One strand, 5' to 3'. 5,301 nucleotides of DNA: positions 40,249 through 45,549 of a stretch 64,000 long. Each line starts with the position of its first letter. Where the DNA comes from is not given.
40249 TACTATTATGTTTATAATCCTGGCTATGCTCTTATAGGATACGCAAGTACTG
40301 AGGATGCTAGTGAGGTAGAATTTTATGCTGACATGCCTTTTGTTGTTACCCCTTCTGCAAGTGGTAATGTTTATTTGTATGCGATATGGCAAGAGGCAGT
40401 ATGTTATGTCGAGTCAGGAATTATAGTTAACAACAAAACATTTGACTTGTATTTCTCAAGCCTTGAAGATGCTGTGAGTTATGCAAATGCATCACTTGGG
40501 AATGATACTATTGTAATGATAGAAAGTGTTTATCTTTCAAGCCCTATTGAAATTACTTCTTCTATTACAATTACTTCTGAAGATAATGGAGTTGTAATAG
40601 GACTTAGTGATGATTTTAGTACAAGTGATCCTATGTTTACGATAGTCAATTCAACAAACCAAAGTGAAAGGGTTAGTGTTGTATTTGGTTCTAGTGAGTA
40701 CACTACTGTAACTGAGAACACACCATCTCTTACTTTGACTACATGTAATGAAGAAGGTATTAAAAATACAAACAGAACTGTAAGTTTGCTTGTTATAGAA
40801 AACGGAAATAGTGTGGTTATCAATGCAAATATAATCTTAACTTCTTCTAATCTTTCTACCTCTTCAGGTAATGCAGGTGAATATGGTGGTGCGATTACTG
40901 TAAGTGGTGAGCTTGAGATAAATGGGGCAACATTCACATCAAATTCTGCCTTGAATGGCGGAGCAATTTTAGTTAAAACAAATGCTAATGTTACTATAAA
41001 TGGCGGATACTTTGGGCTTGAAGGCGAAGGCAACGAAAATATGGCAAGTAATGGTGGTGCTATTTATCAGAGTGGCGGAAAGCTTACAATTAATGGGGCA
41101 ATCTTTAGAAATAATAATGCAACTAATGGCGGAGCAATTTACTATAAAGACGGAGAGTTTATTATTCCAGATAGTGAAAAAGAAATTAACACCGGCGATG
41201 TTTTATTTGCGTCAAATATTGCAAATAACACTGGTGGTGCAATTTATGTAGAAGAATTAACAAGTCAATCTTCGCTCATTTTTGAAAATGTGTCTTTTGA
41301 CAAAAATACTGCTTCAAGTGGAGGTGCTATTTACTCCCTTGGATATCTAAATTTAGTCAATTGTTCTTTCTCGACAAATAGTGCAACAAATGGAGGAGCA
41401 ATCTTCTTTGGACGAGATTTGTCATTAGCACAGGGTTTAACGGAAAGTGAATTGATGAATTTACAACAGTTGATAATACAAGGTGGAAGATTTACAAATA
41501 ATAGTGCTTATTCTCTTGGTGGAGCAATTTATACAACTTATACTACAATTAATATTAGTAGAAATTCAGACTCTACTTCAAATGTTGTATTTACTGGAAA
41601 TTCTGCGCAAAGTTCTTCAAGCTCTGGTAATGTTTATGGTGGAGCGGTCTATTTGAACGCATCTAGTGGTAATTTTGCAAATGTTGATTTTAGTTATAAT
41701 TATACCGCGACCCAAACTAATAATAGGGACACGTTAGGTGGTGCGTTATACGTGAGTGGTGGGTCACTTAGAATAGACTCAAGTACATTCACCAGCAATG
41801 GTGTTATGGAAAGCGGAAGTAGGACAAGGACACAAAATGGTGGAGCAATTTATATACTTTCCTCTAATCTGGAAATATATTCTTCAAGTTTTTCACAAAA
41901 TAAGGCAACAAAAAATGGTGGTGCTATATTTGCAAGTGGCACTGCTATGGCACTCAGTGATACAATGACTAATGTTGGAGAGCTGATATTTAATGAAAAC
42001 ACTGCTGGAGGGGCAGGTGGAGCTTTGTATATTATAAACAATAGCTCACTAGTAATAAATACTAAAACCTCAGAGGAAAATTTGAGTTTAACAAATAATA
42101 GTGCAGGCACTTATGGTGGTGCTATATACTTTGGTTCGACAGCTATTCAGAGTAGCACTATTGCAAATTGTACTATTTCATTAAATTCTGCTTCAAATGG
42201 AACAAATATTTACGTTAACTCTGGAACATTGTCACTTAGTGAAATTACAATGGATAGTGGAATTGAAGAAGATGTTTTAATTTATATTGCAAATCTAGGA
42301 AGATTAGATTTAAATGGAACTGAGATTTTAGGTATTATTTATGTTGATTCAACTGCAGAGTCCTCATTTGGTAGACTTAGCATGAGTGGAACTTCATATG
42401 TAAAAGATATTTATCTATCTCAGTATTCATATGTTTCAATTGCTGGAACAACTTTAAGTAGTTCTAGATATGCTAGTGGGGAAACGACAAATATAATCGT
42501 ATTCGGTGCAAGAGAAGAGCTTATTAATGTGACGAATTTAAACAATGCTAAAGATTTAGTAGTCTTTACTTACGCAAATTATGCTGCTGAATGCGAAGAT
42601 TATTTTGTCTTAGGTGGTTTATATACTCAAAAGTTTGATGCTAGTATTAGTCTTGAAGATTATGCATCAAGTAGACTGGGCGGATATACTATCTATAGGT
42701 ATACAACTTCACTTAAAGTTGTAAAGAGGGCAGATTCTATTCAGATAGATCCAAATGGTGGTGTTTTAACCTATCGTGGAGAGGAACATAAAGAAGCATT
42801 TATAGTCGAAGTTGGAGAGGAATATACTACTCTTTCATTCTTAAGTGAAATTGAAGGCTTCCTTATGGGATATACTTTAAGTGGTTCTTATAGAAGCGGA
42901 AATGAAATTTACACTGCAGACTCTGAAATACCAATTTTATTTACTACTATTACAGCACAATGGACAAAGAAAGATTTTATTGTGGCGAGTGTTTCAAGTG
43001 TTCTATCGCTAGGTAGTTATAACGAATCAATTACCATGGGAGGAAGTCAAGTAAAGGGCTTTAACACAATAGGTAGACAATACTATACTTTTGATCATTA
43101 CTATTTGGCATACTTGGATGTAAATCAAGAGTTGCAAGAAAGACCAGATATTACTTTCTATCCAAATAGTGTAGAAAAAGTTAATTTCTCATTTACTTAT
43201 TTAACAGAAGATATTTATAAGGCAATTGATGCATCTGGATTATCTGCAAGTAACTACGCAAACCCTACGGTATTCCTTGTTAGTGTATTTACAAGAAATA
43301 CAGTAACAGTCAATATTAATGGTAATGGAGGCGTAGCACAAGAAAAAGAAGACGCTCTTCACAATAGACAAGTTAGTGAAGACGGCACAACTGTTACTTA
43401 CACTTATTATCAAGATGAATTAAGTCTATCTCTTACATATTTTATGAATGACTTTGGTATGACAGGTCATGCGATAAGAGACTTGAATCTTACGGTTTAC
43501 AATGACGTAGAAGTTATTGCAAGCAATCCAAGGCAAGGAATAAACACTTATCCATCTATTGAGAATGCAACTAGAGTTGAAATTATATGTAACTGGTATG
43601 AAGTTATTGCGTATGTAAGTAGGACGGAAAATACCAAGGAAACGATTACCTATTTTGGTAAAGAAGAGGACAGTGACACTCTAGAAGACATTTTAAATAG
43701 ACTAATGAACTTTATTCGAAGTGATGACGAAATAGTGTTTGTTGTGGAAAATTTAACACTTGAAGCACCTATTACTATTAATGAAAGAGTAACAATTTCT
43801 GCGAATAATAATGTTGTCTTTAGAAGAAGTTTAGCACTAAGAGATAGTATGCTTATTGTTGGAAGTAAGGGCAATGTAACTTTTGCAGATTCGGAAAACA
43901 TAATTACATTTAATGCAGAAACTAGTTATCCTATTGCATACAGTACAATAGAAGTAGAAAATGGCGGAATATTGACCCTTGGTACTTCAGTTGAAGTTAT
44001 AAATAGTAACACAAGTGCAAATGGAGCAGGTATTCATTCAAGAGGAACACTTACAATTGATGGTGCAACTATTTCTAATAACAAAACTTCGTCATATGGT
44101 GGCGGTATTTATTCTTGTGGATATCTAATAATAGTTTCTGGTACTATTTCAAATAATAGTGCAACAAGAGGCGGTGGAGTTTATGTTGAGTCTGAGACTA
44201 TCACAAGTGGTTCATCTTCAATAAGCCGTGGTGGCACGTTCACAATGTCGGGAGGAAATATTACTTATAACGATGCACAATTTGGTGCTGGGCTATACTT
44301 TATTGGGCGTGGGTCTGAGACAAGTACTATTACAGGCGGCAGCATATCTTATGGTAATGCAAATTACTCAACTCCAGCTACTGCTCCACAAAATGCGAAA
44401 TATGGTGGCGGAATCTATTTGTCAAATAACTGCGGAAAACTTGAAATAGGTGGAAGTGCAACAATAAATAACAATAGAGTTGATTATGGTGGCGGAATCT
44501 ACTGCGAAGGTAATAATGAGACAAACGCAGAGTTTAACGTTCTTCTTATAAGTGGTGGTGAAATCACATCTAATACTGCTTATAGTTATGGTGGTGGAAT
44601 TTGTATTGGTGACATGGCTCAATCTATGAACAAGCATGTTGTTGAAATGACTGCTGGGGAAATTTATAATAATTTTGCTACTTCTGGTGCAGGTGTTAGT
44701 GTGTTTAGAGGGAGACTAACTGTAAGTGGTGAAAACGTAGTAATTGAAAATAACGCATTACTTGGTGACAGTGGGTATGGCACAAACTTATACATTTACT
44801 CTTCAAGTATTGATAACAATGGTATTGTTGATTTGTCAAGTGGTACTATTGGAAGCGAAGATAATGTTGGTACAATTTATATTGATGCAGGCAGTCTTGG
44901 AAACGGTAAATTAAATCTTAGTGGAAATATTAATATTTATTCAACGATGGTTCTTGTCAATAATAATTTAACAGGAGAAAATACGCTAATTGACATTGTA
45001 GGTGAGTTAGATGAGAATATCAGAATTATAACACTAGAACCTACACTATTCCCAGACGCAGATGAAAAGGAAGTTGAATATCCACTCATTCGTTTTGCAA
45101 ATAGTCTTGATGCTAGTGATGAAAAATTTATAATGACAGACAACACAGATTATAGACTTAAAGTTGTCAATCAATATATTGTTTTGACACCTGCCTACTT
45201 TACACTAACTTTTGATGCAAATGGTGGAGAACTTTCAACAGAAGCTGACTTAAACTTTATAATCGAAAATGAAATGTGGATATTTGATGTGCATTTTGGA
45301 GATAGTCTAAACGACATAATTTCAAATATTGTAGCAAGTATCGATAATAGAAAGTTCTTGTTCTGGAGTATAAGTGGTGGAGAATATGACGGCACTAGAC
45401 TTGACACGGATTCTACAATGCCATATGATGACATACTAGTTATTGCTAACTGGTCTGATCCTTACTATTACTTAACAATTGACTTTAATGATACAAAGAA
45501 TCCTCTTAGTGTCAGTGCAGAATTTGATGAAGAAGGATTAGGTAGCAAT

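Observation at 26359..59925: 33.6-kb gene for an 11,188-aa modular surface filament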

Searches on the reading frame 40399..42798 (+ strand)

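Call 73: search_protein_families(library=ncbifam, proteins=[window:40399-42798:+], max_evalue=0.001)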
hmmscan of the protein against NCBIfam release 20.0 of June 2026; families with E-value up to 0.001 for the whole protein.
window:40399-42798:+ (800 aa): 2 families
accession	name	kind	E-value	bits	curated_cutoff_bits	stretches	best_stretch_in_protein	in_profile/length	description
TIGR01376.1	POMP_repeat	repeat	1e-26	91.4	15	3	264-287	1-25/28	polymorphic outer membrane protein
NF007285.1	PRK09752.1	equivalog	0.00055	17.7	1459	0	249-428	109-302/1250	AIDA-I family autotransporter adhesin YfaL/EhaC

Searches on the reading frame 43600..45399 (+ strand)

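Call 73: search_protein_families(library=ncbifam, proteins=[window:43600-45399:+], max_evalue=0.001)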
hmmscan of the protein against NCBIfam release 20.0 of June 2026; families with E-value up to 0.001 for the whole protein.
window:43600-45399:+ (600 aa): 1 family
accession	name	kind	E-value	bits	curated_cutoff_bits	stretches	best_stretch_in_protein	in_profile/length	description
TIGR01376.1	POMP_repeat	repeat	4.4e-05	23.1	15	0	183-197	7-22/28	polymorphic outer membrane protein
